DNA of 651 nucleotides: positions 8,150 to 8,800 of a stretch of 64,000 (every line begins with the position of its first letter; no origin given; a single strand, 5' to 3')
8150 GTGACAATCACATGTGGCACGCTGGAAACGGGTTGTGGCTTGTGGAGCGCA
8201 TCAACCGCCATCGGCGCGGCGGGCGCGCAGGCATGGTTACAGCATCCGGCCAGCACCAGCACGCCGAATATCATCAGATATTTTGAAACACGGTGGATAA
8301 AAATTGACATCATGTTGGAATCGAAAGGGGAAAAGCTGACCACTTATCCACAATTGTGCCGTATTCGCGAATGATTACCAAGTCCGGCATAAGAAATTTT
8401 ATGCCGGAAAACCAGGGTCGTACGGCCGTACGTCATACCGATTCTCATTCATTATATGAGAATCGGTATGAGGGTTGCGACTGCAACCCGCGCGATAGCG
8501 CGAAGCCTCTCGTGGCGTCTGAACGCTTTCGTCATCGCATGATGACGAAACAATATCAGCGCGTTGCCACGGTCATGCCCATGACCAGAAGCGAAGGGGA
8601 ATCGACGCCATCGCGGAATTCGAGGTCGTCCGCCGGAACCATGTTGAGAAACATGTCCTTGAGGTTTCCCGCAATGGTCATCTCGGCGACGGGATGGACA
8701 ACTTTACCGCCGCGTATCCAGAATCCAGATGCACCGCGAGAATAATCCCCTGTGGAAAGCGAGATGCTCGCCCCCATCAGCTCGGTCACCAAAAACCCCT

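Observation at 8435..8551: Dispersed ~116-bp multi-hairpin repeat (second copy at 20643-20758) with compensatory changes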

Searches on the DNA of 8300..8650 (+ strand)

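Call 8: search_rna_families(source=window, start=8300, end=8650, threshold=evalue, max_evalue=10, show_alignments=2)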
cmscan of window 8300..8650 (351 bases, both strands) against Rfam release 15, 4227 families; matches with E-value up to 10: 7.
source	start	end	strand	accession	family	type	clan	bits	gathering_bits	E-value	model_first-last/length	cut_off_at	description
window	8433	8477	+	RF03704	MIR4380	Gene; miRNA;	-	24.4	83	0.011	1-82/82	no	MIR4380 microRNA precursor family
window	8418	8490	+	RF00452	MIR172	Gene; miRNA;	-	22.8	70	0.011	1-114/114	no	mir-172 microRNA precursor family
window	8428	8471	-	RF03704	MIR4380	Gene; miRNA;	-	19.9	83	0.17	1-82/82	no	MIR4380 microRNA precursor family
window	8374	8450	+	RF03168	c-di-GMP-I-UAU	Cis-reg; riboswitch;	CL00126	18.9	65.9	0.12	1-81/81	no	c-di-GMP-I-UAU riboswitch aptamer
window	8434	8470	+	RF00756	mir-299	Gene; miRNA;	-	15.2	67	2.6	10-54/63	no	mir-299 microRNA precursor family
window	8381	8409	+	RF00928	mir-590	Gene; miRNA;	-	13.9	65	9.4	1-86/86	no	mir-590 microRNA precursor family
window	8302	8327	+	RF01962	RMST_1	Gene; lncRNA;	-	12.8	40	1.4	36-61/61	no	Rhabdomyosarcoma 2 associated transcript conserved region 1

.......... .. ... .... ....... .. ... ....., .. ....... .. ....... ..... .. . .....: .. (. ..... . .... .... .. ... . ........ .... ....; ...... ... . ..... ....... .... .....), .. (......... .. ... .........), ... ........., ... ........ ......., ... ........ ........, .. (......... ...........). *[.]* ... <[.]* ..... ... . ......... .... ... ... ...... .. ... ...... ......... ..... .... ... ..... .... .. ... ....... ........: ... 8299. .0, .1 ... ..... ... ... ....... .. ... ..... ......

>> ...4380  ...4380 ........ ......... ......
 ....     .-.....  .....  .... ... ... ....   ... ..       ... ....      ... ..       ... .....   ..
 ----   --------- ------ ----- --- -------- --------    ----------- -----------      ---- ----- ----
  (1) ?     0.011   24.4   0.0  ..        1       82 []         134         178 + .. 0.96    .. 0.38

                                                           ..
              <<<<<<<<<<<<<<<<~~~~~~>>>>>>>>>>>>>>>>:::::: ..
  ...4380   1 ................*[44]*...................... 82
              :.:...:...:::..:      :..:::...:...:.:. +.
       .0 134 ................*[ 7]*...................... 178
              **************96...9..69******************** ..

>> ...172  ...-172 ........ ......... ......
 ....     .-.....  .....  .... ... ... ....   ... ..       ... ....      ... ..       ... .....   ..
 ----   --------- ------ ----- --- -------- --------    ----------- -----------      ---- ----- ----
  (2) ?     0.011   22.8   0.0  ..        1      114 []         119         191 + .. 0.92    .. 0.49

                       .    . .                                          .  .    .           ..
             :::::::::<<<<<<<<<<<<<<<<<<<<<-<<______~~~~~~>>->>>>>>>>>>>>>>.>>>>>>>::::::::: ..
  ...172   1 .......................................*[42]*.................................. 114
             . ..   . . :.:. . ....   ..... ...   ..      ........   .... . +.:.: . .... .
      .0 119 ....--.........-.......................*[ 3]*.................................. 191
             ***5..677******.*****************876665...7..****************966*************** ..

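Call 12: search_dna_similar(query=window:8435-8555:+, collection=plasmids, mode=distant, max_evalue=0.001, max_rows=40)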
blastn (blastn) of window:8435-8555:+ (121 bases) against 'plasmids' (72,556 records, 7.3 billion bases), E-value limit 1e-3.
No match.

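Call 41: build_rna_model(alignment_id=A2, structure=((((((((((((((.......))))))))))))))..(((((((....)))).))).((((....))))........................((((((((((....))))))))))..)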
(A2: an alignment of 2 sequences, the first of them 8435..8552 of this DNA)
Model R1 built from alignment A2 (2 sequences, 119 columns); structure: as given.
model positions 119; base pairs 35; branch points 3; effective number of sequences 0.79; information 0.59 bits per position. Calibrated on 0.2 Mb of random sequence (short: E-values are rough).
structure used (alignment columns):
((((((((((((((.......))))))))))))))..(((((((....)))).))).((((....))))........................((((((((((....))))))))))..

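Call 42: search_with_rna_model(model_id=R1, source=window, filters=off, max_evalue=10)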
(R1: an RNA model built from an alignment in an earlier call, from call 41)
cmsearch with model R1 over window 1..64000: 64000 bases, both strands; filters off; matches with E-value up to 10: 34.
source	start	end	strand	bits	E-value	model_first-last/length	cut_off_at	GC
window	8435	8552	+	145.4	7.9e-34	1-119/119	no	0.51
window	20643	20759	+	137.2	7.5e-32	1-119/119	no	0.49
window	8402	8469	-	33.7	1.2e-06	1-119/119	no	0.47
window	20621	20676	-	18.6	0.0057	1-119/119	no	0.46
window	20734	20757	-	17.9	0.0082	94-117/119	no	0.42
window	8527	8550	-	15.9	0.026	94-117/119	no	0.42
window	47967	48083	+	11.2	0.35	1-119/119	no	0.57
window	61906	62013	-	11.1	0.38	1-119/119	no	0.69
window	58530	58623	-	10.9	0.42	1-119/119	no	0.52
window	37046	37139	+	10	0.68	1-119/119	no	0.45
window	54496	54629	-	9.5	0.95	1-119/119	no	0.48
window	48762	48850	-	9.3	1.1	1-119/119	no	0.64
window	39910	40014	+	8.7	1.5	1-119/119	no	0.67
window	48763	48876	+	8.6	1.6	1-119/119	no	0.66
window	36977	37086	-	7.4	3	1-119/119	no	0.45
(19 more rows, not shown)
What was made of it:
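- Checked: A covariance model run with filters off scores 145 and 137 bits for the two copies; the next independent hit scores 11 bits (call 42).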

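Call 43: search_with_rna_model(model_id=R1, sources=[L018, L019, L021, L022, L023, L025, L027, L028, L004, L005, L006, L007, L008, L009, L010, L011, L012, L013, L014, L015, L016, L017], max_evalue=10)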
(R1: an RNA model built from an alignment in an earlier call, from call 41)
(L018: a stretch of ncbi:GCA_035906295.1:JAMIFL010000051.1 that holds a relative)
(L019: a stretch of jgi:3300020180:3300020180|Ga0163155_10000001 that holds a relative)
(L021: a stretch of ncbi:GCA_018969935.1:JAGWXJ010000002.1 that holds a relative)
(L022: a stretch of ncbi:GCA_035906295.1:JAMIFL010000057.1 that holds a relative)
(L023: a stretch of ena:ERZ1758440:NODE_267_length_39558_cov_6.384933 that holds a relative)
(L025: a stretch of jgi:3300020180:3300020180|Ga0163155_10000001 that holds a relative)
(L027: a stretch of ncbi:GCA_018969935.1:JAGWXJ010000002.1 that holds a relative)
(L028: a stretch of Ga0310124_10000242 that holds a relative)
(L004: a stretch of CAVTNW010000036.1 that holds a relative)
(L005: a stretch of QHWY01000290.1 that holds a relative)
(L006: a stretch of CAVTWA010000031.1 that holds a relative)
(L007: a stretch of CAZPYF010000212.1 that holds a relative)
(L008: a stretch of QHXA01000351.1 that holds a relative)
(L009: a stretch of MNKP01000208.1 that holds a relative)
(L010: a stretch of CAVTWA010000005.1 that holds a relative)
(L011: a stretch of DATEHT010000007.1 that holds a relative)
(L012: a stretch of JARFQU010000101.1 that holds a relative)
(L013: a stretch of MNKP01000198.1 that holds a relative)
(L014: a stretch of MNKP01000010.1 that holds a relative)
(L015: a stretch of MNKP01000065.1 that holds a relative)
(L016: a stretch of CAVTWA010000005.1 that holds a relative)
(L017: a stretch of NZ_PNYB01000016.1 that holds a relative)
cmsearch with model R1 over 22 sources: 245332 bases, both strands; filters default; matches with E-value up to 10: 24.
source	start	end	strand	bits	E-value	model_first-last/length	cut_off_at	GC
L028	2599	2715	+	28.7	7.4e-05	1-119/119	no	0.55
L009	6262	6385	-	24.1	0.001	1-119/119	no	0.65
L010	2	55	-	22.3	0.0027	57-117/119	no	0.63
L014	1751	1824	-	17.2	0.047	1-119/119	no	0.68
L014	4460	4572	-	16.9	0.056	1-119/119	no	0.65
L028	2690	2713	-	16.7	0.064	94-117/119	no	0.5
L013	466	543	+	16.6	0.067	1-119/119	no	0.6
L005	2153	2279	-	16.2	0.083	1-119/119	no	0.58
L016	638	715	-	15.7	0.11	1-119/119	no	0.73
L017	5281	5418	-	14.9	0.17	1-119/119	no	0.65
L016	3422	3523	+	14.4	0.23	1-119/119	no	0.5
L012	2212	2310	+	13.9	0.3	1-119/119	no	0.63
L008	759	820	+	13.9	0.31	1-119/119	no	0.66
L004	6269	6366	+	13.6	0.36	1-119/119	no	0.67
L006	10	66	+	13.4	0.4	1-119/119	no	0.7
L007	1513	1592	-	12.7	0.6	1-119/119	no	0.68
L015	1793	1890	-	11.7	1.1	1-119/119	no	0.68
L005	2148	2275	+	11.3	1.3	1-119/119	no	0.58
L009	631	732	+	11.2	1.4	1-119/119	no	0.71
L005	4131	4216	-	10.8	1.8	1-119/119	no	0.71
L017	6517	6664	-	10.2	2.4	1-119/119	no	0.64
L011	4527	4572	+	9.3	3.9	1-119/119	no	0.48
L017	7282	7340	+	9.3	4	1-119/119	no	0.68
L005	4096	4127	-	7.8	9.4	57-117/119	no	0.53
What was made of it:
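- A covariance-model search finds no copy in the relatives' loci (call 43).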

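Call 48: search_with_rna_model(model_id=R1, sources=[L001, L002, L003, L029, L030, L031, L032, L033, L034, L035], max_evalue=1)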
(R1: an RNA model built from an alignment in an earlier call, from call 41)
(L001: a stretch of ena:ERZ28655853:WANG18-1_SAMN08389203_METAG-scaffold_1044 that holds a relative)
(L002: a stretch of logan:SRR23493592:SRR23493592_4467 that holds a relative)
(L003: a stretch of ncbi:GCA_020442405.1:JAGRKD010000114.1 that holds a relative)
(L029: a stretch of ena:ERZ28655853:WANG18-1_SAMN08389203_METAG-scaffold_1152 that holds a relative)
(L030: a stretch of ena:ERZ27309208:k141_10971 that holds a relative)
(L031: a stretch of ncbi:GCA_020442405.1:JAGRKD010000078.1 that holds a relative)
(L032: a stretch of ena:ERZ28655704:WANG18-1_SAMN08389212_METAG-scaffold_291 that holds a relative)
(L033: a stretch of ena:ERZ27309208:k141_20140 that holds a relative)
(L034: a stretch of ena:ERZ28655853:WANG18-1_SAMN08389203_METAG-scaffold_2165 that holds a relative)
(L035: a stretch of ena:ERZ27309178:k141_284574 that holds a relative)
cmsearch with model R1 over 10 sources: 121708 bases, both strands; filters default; matches with E-value up to 1: 10.
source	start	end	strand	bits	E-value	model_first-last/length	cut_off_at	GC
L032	14426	14543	+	145.4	1.5e-33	1-119/119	no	0.51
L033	14426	14543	+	145.4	1.5e-33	1-119/119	no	0.51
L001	2848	2964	+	137.2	1.4e-31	1-119/119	no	0.49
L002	1398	1514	+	137.2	1.4e-31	1-119/119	no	0.49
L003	2848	2964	+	137.2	1.4e-31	1-119/119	no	0.49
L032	14393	14460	-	33.7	2.3e-06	1-119/119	no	0.47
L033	14393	14460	-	33.7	2.3e-06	1-119/119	no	0.47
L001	2826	2881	-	18.6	0.011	1-119/119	no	0.46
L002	1376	1431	-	18.6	0.011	1-119/119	no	0.46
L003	2826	2881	-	18.6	0.011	1-119/119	no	0.46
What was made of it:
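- Both copies are fixed and identical in every assembly examined, so no presence/absence polymorphism or excision was seen (call 48).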

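Call 57: search_dna_similar(query=window:8435-8555:+, collection=phages, mode=distant, max_evalue=0.01)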
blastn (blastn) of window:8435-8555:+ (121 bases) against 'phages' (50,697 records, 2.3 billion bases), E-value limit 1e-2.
No match.
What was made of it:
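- Closest known: MITEs. Different: There is no parent insertion sequence and no match in plasmids or phages (calls 12, 57).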
